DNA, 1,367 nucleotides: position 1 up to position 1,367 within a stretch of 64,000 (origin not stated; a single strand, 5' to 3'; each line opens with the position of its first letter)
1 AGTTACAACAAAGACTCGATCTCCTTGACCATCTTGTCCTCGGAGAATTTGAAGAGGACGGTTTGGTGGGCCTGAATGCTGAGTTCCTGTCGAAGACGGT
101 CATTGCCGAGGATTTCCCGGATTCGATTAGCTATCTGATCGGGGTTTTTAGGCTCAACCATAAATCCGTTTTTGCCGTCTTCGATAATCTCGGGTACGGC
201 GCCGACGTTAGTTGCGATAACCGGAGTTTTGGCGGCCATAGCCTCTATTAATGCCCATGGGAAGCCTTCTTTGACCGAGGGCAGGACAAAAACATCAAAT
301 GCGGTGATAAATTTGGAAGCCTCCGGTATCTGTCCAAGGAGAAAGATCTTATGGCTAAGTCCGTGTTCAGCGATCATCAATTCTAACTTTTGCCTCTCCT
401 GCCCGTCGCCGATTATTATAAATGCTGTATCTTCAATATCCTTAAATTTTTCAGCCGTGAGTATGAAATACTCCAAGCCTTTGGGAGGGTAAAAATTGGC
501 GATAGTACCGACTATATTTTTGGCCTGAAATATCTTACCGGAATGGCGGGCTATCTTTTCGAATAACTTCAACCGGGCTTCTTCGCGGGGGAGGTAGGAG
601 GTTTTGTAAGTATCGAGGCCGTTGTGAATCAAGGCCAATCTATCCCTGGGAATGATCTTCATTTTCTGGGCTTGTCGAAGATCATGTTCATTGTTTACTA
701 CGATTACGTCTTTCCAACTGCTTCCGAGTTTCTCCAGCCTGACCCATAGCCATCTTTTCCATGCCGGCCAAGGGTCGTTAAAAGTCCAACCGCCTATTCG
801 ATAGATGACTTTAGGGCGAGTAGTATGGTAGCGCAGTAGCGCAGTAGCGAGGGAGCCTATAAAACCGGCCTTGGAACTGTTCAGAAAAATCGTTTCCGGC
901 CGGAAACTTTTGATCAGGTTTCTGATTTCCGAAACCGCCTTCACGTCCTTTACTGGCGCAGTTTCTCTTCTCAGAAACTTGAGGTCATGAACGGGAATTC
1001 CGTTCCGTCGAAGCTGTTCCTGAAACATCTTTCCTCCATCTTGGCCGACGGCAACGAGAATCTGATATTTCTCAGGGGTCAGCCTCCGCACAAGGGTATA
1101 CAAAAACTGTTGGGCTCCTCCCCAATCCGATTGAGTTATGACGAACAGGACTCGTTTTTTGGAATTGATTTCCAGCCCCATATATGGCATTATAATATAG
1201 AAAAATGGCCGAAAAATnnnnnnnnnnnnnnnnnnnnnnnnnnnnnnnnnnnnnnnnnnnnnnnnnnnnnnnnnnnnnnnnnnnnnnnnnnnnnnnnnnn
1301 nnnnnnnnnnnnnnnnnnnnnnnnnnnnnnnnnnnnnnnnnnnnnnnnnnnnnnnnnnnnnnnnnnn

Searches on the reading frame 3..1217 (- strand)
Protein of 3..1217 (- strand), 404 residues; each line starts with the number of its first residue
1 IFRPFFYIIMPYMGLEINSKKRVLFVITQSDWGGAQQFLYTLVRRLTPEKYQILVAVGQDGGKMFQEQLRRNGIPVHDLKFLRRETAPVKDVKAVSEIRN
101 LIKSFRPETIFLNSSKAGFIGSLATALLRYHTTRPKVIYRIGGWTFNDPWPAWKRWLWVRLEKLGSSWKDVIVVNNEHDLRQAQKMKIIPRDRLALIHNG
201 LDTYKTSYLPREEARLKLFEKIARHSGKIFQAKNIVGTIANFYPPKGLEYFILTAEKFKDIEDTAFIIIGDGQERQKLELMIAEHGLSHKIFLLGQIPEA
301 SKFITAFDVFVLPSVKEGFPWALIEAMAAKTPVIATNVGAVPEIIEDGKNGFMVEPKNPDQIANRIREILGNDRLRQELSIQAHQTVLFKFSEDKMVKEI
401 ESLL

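Call 37: search_protein_families(library=pfam, proteins=[window:3-1217:-], max_evalue=0.001)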
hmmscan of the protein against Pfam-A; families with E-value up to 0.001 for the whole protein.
window:3-1217:- (404 aa): 5 families
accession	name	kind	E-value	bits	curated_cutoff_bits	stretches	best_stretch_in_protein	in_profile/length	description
PF00534.26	Glycos_transf_1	-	3.2e-42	144.4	26.4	1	224-384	6-170/172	Glycosyl transferases group 1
PF13692.12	Glyco_trans_1_4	-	1e-36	126.7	27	1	234-372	2-142/142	Glycosyl transferases group 1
PF13579.12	Glyco_trans_4_4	-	1.3e-17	65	29.7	1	33-200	1-158/158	Glycosyl transferase 4-like domain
PF13439.12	Glyco_transf_4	-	6.4e-15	56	28.5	1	32-203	1-168/170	Glycosyltransferase Family 4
PF13524.12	Glyco_trans_1_2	-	2.3e-05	24.8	25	0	323-400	67-142/144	Glycosyl transferase-like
